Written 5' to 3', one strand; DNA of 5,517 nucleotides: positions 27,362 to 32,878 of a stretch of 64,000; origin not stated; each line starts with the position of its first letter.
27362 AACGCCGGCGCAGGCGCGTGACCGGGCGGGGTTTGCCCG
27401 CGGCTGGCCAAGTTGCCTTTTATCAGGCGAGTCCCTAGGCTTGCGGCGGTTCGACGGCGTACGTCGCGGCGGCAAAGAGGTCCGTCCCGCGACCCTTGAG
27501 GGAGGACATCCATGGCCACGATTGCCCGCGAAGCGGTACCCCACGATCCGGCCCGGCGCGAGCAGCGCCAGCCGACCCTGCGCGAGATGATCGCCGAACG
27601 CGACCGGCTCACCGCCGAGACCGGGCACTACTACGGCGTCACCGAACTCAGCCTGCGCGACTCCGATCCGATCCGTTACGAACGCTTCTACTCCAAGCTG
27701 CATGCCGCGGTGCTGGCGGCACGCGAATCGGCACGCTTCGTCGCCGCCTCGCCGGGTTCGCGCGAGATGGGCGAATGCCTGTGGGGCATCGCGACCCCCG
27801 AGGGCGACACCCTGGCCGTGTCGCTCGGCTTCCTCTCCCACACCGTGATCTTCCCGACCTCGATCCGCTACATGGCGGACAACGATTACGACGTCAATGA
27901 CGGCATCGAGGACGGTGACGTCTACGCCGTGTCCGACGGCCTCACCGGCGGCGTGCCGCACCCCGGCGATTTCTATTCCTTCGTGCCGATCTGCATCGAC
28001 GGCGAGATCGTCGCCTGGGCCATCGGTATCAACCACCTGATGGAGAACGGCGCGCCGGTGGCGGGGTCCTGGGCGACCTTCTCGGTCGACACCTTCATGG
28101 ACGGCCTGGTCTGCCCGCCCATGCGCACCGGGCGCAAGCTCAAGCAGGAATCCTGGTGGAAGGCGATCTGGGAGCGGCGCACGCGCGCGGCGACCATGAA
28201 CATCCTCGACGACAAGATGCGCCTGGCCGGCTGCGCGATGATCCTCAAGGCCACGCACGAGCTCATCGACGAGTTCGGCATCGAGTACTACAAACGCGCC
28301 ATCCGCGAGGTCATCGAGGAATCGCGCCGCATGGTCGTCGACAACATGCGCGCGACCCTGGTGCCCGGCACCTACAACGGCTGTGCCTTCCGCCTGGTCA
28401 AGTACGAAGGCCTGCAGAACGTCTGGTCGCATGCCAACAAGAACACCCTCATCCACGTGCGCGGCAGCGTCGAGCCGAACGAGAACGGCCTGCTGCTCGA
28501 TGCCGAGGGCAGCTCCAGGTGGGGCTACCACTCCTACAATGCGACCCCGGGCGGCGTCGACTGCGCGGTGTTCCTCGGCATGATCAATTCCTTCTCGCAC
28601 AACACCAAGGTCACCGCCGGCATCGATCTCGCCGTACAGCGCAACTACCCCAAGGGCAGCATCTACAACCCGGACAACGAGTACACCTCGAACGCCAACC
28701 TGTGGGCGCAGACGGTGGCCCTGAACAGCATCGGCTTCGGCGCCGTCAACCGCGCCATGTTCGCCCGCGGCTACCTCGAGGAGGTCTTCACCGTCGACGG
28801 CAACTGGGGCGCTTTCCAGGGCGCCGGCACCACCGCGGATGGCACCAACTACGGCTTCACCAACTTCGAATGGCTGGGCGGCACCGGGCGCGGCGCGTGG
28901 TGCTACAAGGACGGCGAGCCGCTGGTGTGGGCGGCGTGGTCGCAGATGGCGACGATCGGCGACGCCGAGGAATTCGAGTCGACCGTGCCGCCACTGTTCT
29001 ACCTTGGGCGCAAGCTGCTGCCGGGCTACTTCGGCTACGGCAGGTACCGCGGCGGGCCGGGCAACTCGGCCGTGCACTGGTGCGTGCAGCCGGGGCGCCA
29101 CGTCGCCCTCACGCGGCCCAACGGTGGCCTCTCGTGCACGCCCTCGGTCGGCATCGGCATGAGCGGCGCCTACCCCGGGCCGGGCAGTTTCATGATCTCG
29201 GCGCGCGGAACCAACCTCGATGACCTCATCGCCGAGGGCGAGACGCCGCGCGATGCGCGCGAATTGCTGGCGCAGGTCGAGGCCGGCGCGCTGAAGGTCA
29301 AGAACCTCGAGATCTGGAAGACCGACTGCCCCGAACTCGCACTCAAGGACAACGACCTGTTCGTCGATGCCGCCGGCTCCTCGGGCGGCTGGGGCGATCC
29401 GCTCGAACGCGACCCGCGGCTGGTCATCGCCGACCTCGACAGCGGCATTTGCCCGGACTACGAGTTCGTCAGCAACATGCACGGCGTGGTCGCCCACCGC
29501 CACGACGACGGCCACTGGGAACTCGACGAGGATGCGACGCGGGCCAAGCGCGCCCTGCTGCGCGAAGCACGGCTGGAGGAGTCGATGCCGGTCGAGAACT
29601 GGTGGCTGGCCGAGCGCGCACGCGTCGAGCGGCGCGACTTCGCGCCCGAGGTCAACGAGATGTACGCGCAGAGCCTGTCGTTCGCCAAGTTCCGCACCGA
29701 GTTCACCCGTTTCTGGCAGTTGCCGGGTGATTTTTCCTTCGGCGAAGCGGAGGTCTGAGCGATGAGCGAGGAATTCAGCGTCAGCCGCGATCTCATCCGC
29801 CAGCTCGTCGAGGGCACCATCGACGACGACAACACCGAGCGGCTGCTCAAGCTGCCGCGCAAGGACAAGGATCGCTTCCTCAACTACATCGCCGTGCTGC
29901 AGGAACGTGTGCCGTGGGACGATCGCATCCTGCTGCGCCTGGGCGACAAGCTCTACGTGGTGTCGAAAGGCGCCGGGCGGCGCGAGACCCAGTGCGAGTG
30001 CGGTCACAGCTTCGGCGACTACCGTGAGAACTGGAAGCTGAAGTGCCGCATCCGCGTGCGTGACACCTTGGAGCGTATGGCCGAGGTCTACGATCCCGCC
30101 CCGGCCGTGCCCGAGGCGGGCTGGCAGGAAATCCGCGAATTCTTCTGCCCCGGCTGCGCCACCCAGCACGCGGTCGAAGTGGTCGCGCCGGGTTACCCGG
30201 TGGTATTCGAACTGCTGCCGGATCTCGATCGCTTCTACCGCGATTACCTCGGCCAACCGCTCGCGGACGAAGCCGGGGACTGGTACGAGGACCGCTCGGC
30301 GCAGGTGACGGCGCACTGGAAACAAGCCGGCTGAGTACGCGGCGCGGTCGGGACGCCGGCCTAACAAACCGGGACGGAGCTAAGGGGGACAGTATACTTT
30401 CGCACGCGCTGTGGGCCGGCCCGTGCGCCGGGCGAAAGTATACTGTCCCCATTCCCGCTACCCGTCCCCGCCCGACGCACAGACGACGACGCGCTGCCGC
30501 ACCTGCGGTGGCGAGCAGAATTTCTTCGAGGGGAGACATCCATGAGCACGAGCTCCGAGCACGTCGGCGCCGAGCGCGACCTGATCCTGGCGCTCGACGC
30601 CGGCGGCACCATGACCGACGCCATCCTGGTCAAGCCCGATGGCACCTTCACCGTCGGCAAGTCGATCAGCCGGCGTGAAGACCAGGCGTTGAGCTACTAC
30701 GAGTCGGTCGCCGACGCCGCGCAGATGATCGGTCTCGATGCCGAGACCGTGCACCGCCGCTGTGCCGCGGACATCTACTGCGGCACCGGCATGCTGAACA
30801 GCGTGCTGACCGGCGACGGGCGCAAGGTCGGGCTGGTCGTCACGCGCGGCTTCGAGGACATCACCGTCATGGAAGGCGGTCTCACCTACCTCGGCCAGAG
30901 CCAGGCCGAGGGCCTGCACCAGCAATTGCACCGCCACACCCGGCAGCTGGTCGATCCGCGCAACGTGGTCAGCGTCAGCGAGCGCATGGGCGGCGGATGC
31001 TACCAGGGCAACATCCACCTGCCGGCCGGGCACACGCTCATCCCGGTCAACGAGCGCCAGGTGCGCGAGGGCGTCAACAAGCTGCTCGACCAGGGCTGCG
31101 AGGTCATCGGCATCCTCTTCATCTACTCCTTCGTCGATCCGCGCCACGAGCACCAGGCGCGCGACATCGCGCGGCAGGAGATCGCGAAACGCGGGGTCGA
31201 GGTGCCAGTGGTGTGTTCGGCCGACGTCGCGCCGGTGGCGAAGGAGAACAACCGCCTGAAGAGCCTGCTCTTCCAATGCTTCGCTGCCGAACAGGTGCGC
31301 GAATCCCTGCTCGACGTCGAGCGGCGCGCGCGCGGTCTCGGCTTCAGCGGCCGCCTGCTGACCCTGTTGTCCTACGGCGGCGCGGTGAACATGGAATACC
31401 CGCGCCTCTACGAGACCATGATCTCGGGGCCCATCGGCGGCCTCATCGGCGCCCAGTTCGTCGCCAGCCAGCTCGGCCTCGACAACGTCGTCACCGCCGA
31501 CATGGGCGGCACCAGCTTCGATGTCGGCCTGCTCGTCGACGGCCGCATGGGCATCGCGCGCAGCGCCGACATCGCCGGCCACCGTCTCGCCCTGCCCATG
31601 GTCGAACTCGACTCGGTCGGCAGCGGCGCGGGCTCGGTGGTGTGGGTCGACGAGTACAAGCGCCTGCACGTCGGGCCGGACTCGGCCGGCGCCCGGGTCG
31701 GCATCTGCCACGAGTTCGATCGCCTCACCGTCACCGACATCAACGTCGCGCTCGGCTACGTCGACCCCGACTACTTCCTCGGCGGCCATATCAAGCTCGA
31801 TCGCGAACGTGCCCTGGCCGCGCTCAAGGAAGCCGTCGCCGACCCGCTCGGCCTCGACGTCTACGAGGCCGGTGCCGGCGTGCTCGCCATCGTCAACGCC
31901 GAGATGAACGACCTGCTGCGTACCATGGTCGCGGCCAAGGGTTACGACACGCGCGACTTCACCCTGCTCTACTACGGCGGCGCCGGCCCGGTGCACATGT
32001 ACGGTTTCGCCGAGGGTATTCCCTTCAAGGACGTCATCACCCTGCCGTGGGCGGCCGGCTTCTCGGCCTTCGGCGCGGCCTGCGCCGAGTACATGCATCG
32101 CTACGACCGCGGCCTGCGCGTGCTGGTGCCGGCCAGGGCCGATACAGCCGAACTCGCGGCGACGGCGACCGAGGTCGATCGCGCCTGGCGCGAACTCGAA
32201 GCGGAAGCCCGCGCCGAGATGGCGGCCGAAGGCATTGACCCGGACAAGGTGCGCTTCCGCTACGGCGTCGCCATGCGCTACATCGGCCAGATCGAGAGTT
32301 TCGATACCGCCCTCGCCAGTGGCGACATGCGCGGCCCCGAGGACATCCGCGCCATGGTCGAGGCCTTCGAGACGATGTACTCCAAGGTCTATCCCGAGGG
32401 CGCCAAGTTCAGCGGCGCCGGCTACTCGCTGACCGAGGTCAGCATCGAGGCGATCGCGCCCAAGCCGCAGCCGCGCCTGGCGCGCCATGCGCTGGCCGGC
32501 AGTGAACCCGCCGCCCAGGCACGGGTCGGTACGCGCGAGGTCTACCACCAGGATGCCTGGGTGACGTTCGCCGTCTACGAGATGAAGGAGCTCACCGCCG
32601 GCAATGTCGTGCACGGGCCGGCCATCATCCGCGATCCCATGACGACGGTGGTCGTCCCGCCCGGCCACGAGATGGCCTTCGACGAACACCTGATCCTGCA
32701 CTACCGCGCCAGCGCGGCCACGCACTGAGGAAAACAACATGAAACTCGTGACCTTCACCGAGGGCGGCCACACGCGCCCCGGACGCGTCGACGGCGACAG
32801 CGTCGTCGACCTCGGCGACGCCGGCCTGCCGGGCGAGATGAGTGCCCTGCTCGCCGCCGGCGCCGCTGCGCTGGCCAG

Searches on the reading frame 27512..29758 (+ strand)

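Call 75: search_protein_families(library=pfam, proteins=[window:27512-29758:+], max_evalue=0.00001)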
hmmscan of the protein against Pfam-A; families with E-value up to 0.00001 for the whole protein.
window:27512-29758:+ (748 aa): 1 family
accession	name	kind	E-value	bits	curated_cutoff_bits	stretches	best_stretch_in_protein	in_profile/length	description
PF02538.19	Hydantoinase_B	-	4.7e-55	187.5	26.8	1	52-630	1-519/519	Hydantoinase B/oxoprolinase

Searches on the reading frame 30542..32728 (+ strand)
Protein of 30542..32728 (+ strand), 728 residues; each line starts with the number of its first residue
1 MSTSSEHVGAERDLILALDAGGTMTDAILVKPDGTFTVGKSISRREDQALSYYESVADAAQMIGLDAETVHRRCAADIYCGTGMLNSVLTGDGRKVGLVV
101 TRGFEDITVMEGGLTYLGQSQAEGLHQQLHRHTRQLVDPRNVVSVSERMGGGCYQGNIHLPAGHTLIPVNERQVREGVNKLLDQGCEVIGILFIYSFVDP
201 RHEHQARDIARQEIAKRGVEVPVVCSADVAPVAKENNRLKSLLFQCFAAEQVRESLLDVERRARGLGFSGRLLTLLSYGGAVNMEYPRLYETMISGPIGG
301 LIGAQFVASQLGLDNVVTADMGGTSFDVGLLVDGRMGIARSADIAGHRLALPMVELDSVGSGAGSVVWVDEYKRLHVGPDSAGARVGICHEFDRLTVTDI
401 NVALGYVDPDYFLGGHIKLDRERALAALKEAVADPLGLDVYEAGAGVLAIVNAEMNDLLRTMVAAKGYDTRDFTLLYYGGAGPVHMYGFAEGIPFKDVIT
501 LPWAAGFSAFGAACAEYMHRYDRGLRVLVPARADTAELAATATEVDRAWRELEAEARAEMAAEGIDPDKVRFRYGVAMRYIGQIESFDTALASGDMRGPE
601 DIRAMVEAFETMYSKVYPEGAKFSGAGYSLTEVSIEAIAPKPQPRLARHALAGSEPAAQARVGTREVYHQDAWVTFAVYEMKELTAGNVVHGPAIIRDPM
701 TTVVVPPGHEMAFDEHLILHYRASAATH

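Call 75: search_protein_families(library=pfam, proteins=[window:30542-32728:+], max_evalue=0.00001)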
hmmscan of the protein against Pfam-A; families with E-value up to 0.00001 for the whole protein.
window:30542-32728:+ (728 aa): 3 families
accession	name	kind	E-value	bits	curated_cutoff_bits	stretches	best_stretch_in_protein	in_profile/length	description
PF01968.24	Hydantoinase_A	-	7.8e-71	239.1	22.9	1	240-520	3-290/291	Hydantoinase/oxoprolinase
PF19278.4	Hydant_A_C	-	5.8e-62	209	21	1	533-723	2-192/193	Hydantoinase/oxoprolinase C-terminal domain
PF05378.19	Hydant_A_N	-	6.2e-24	85.1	25.2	1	17-213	3-175/176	Hydantoinase/oxoprolinase N-terminal region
